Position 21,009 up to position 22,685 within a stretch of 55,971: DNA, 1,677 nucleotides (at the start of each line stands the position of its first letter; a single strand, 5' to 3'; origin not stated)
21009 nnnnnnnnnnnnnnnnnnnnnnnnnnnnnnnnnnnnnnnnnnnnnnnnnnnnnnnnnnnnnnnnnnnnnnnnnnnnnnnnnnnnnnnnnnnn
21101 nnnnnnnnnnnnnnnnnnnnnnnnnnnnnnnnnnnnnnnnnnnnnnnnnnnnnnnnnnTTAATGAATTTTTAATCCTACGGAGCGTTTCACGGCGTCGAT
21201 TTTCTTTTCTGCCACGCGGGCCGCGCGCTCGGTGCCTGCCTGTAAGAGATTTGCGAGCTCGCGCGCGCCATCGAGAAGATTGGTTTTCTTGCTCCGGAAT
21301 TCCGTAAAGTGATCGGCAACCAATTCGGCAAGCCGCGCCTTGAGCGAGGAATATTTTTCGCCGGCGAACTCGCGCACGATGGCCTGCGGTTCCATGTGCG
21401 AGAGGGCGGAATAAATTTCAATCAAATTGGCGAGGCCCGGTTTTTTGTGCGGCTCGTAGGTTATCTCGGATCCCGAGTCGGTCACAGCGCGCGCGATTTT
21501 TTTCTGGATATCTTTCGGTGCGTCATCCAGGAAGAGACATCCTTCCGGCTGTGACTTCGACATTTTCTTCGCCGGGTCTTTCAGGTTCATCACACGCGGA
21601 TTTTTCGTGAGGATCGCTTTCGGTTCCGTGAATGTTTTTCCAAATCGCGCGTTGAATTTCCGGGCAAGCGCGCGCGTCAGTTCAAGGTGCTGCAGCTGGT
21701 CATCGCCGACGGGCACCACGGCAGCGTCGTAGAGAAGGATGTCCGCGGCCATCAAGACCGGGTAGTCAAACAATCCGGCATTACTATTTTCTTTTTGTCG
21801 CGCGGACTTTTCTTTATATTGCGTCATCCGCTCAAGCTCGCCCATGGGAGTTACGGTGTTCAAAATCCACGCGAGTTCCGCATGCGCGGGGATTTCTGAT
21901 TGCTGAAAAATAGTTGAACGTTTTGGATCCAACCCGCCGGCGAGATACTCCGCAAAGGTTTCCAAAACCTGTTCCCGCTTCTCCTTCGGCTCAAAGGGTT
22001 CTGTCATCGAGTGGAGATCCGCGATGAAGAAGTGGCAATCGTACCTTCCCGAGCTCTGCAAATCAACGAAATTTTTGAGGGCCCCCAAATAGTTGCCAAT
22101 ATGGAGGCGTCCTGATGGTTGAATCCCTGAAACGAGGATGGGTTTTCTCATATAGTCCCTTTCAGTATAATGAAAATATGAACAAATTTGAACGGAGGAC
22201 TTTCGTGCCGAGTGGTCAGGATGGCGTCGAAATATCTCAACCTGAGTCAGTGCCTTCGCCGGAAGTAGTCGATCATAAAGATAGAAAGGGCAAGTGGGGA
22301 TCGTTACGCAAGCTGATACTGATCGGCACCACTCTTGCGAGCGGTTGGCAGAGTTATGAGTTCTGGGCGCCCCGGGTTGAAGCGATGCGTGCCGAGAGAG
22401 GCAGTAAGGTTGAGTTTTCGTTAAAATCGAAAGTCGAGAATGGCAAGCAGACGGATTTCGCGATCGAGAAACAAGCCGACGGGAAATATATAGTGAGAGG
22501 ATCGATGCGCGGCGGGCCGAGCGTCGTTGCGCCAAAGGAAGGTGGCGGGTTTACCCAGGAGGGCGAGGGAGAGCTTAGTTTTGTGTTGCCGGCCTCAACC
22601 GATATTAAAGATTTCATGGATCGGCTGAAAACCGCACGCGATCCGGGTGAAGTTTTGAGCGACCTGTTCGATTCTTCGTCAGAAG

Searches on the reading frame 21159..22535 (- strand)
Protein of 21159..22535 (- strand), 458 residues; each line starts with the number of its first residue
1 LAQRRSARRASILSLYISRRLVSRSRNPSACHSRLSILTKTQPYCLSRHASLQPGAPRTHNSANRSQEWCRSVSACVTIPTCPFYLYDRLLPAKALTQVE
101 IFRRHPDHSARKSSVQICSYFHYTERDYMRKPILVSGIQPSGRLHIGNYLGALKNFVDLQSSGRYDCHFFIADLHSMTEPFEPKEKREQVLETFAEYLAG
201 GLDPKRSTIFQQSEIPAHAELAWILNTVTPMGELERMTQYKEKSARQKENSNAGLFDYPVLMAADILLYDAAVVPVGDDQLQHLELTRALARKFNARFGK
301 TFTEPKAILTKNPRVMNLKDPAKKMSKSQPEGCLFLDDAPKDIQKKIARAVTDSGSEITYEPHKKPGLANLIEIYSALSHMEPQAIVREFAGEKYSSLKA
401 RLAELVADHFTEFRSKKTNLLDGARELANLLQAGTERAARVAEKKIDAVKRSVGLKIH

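Call 6: search_protein_families(library=pfam, proteins=[window:21159-22535:-], max_evalue=0.001)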
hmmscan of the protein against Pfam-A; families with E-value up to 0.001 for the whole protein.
window:21159-22535:- (458 aa): 1 family
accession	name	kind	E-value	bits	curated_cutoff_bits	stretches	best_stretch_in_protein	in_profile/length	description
PF00579.31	tRNA-synt_1b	-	3.9e-76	256.6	21.1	1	130-410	4-291/292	tRNA synthetases class I (W and Y)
